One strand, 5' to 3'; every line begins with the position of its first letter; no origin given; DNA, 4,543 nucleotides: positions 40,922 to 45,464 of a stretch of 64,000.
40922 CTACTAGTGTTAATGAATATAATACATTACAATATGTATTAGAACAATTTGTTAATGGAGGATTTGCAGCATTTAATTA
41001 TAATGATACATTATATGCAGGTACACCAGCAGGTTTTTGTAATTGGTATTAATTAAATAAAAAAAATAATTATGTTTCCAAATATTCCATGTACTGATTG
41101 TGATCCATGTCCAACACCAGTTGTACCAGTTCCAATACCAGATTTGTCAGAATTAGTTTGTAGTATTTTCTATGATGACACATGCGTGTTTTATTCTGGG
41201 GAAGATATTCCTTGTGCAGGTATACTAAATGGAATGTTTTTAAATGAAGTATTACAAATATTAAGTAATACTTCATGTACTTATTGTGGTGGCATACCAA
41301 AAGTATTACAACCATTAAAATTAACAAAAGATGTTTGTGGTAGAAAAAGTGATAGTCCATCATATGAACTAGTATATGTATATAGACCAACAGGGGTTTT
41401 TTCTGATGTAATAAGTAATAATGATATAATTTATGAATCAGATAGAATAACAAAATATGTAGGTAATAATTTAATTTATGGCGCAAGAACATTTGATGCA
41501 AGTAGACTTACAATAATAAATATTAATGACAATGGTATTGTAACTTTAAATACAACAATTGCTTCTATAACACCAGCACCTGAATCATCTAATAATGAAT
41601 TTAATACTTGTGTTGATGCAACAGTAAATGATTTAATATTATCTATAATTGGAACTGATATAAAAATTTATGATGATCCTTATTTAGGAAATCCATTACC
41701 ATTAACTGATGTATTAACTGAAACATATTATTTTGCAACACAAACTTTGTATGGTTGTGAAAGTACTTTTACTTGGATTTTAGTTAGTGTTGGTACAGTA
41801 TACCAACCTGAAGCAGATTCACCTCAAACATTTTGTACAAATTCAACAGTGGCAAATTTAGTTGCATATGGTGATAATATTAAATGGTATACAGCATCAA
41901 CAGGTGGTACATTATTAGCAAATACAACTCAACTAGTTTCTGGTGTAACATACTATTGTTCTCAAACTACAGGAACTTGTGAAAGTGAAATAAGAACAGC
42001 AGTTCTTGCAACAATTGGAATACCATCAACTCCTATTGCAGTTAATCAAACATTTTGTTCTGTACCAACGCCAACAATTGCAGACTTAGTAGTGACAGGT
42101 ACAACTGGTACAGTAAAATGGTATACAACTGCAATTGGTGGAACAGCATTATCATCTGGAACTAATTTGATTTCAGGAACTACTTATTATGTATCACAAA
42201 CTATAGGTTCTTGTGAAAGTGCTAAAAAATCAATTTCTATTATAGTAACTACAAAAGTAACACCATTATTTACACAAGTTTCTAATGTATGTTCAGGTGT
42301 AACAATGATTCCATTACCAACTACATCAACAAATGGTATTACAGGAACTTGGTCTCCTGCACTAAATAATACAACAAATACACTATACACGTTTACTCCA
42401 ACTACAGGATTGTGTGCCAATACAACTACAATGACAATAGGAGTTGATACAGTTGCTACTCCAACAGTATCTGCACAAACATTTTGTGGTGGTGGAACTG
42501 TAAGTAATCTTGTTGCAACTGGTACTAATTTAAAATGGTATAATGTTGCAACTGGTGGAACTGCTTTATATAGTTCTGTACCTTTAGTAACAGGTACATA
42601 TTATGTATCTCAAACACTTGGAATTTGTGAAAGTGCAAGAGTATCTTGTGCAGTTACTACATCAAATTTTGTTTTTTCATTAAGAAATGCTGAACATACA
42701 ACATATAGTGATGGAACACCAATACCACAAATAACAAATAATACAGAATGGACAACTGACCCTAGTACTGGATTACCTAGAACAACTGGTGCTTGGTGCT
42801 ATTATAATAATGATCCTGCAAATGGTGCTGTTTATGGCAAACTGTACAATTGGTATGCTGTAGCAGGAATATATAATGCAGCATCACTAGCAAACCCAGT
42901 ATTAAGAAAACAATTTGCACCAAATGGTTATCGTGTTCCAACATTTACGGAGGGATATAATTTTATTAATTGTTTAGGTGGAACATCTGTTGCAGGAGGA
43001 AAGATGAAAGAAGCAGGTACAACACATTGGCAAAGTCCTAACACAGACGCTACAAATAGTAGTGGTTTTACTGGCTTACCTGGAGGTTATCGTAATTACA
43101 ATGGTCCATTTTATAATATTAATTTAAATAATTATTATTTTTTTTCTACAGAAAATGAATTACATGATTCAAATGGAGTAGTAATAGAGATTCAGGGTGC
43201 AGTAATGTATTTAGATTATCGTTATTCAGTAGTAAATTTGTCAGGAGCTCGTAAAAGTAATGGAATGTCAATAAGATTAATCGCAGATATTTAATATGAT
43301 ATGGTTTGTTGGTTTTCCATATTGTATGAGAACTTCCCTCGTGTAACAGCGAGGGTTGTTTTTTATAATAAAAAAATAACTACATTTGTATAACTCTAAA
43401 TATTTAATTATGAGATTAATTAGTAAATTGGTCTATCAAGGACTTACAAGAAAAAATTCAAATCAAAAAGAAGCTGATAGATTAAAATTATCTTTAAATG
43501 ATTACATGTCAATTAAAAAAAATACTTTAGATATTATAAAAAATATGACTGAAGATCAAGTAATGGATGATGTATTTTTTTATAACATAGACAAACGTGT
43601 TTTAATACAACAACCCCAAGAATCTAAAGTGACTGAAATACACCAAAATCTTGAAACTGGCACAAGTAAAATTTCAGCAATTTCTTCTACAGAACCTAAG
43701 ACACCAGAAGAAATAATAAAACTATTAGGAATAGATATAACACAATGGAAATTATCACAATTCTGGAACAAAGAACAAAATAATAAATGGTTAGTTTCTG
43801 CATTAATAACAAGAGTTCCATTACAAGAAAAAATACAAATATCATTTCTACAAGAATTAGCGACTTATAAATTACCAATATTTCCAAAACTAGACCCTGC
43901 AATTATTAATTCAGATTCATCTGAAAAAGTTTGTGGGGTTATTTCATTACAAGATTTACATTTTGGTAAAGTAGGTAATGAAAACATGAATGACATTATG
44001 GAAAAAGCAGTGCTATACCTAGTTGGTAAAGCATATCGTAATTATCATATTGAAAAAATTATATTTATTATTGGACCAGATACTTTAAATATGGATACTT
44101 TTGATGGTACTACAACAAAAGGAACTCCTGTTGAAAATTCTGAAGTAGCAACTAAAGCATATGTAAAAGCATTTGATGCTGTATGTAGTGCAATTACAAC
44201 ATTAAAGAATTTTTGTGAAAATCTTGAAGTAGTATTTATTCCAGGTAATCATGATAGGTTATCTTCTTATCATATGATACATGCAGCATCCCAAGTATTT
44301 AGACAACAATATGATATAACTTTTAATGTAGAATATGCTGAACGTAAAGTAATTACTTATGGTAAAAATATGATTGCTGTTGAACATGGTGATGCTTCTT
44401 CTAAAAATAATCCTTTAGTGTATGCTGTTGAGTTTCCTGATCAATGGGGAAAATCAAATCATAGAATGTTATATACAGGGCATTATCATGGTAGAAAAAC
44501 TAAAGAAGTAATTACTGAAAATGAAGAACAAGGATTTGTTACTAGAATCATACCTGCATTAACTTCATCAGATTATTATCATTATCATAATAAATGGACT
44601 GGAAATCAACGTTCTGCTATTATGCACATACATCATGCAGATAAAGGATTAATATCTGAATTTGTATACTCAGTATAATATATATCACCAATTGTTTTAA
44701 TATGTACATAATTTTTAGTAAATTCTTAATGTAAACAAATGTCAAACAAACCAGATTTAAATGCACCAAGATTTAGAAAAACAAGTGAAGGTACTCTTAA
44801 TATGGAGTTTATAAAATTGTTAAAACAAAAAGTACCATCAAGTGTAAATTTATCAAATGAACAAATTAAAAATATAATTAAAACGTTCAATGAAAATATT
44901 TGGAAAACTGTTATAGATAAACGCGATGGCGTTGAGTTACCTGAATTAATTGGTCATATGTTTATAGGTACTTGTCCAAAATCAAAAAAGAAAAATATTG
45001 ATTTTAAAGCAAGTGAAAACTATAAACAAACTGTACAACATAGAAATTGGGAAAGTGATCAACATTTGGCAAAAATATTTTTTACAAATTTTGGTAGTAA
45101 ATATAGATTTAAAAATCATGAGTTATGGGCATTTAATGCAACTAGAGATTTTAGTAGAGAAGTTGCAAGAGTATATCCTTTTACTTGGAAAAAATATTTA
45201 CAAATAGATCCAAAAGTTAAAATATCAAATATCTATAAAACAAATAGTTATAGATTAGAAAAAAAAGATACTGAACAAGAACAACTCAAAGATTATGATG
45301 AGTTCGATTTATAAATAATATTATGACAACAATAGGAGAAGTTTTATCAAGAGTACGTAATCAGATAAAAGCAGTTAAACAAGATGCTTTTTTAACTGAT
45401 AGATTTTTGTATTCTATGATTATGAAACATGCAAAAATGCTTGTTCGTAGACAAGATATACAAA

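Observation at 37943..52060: A modular fiber/adhesin family built from a shared N-terminal Cys-motif anchor, tandem Ig-like repeats and duplicated C-terminal FISUMP domains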

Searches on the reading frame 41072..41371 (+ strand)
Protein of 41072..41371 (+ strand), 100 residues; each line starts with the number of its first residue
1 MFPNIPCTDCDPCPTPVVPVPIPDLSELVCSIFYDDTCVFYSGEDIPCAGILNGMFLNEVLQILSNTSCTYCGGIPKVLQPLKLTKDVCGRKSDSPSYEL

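Call 48: find_homologous_proteins(query=A1, max_evalue=0.001)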
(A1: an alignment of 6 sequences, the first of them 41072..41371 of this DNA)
Query A1 (6 sequences) (100 aa, profile of the alignment): 7 proteins with E <= 0.001 among 238 candidates.
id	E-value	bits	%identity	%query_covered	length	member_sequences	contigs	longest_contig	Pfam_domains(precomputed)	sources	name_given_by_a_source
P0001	1.6e-16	78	33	33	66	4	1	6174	-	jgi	jgi:hypothetical protein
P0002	3.7e-16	77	31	39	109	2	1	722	-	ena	-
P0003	8.4e-16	76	36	44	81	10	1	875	-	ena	-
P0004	1.5e-13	68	38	40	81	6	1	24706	-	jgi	-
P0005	5.6e-10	57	32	28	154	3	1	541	-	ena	-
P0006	2.3e-8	52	33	33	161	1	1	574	-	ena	-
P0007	2.2e-6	45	34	32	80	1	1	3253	-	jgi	jgi:hypothetical protein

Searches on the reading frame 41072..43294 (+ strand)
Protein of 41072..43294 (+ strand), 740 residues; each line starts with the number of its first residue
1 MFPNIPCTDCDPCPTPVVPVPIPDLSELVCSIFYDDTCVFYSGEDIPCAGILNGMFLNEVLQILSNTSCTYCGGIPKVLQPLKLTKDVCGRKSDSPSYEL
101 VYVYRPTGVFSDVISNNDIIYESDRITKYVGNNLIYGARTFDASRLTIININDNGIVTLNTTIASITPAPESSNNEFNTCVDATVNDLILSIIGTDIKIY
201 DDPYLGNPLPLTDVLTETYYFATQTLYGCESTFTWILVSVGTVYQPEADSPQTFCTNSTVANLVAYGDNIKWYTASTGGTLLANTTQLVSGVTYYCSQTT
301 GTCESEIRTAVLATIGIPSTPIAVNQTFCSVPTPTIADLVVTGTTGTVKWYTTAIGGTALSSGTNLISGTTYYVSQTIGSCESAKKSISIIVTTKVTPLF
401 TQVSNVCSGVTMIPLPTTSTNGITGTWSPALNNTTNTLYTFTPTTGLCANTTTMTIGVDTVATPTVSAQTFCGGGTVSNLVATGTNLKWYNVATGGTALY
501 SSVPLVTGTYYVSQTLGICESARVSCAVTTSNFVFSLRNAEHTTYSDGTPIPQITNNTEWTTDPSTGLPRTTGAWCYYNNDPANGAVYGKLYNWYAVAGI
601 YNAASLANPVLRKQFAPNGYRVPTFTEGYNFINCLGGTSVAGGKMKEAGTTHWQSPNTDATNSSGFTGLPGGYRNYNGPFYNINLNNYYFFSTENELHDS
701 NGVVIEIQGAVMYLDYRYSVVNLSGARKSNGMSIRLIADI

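Call 4: search_protein_families(library=ncbifam, proteins=[window:41072-43294:+], max_evalue=0.01)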
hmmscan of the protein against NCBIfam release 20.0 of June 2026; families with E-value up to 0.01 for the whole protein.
window:41072-43294:+ (740 aa): 1 family
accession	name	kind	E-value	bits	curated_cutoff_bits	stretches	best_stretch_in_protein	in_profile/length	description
TIGR02145.1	Fib_succ_major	domain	1.3e-15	58.6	41.65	1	572-739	31-176/176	FISUMP domain-containing protein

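Call 5: search_protein_families(library=pfam, proteins=[window:41072-43294:+], max_evalue=0.01)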
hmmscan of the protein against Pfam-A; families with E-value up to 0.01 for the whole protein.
window:41072-43294:+ (740 aa): 2 families
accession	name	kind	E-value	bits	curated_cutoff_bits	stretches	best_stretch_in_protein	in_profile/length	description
PF09603.15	Fib_succ_major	-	1.6e-25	90.9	33.9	1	538-737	11-186/187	Fibrobacter succinogenes major domain (Fib_succ_major)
PF19081.6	Ig_7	-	8.2e-19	68.1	27.3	3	318-392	1-82/84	Ig-like domain CHU_C associated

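Call 6: search_protein_families(library=phrogs, proteins=[window:41072-43294:+], max_evalue=0.001)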
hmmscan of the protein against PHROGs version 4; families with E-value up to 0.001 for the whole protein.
window:41072-43294:+ (740 aa): 0 families

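Call 27: search_solved_structures(query=window:41072-43294:+, max_evalue=0.01)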
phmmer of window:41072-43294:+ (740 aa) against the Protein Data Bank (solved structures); distinct sequences matched with E-value up to 0.01: 0.

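Call 95: search_protein_families(library=pfam, alignment_id=A5, max_evalue=0.001)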
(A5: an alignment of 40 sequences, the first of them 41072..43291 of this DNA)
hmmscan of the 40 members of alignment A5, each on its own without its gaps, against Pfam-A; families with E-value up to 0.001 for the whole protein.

A. member 1, window:41072-43291:+ (740 aa): 2 families
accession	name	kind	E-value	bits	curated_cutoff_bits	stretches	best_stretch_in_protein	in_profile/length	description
PF09603.15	Fib_succ_major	-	1.6e-25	90.9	33.9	1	538-737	11-186/187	Fibrobacter succinogenes major domain (Fib_succ_major)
PF19081.6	Ig_7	-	8.2e-19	68.1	27.3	3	318-392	1-82/84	Ig-like domain CHU_C associated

B. families by the number of members that match (of 40 scanned): 4 families
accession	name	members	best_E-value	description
PF09603.15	Fib_succ_major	4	1.4e-41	Fibrobacter succinogenes major domain (Fib_succ_major)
PF01391.23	Collagen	1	2.1e-24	Collagen triple helix repeat (20 copies)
PF19081.6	Ig_7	1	8.2e-19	Ig-like domain CHU_C associated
PF13573.12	SprB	1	2.4e-05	SprB repeat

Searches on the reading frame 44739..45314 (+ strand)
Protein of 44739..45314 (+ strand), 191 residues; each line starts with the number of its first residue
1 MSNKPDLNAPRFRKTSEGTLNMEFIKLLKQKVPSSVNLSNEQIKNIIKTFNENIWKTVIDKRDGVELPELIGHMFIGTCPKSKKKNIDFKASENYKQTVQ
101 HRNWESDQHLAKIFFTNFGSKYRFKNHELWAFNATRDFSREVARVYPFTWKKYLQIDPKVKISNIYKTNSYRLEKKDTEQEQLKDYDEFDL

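Call 45: search_protein_families(library=pfam, proteins=[window:44739-45314:+], max_evalue=1)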
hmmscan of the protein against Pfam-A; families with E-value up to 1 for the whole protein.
window:44739-45314:+ (191 aa): 2 families
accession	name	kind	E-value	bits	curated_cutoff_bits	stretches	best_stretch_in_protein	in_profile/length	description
PF20811.2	PARG_cat_N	-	0.038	14.7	25.6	0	19-47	31-54/118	Poly (ADP-ribose) glycohydrolase (PARG), helical domain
PF00216.26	Bac_DNA_binding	-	0.067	13.9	22.4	0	28-70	6-47/90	Bacterial DNA-binding protein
